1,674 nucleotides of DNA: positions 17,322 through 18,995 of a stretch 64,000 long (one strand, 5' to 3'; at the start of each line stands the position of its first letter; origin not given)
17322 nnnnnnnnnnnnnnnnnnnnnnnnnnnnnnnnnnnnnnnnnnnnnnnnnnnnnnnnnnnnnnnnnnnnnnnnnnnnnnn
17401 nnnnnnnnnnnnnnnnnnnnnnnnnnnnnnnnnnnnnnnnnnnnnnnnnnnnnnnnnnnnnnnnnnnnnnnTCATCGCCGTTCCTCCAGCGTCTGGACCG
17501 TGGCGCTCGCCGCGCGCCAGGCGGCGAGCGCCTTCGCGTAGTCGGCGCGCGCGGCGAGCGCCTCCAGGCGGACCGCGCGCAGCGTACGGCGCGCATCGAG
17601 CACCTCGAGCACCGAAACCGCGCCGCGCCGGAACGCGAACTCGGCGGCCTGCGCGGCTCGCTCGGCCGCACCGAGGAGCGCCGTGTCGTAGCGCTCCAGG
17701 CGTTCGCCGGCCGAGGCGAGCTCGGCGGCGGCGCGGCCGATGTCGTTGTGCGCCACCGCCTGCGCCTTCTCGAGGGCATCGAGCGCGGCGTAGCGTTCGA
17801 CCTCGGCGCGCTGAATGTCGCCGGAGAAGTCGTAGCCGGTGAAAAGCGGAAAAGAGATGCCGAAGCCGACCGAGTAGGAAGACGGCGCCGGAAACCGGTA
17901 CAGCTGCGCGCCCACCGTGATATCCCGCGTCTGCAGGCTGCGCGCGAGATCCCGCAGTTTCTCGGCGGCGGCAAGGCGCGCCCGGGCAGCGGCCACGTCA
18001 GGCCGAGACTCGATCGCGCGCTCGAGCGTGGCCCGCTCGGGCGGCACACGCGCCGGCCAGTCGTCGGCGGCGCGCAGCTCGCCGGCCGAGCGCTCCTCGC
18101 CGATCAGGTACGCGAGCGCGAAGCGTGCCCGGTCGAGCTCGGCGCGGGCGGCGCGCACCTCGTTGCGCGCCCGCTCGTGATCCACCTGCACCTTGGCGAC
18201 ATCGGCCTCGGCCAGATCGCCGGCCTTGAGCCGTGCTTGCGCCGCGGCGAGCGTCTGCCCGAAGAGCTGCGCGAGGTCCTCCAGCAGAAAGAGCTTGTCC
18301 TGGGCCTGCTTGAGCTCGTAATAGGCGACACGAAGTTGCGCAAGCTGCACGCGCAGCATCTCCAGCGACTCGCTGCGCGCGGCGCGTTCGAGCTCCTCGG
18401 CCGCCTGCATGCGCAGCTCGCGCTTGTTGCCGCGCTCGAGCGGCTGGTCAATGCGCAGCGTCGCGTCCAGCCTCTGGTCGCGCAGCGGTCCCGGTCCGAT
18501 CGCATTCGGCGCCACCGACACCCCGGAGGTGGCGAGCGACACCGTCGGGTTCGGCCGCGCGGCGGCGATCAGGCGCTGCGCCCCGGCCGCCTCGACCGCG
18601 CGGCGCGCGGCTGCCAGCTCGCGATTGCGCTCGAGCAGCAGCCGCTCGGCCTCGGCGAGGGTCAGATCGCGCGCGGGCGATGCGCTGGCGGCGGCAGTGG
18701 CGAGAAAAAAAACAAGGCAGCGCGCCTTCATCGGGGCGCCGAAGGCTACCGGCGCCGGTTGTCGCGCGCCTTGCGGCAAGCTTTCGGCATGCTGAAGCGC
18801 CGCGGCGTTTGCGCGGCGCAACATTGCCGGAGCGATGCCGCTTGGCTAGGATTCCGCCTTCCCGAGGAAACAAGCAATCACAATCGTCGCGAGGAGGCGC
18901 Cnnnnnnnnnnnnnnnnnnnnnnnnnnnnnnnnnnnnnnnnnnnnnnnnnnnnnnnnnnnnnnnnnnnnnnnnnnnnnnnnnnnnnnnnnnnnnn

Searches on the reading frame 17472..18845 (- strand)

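Call 53: search_protein_families(library=pfam, max_evalue=0.00001, proteins=[window:17472-18845:-])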
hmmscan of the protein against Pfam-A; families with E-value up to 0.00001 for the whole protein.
window:17472-18845:- (457 aa): 1 family
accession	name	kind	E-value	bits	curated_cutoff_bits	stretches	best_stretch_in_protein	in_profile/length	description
PF02321.23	OEP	-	3e-40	138.5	22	2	63-249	1-187/187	Outer membrane efflux protein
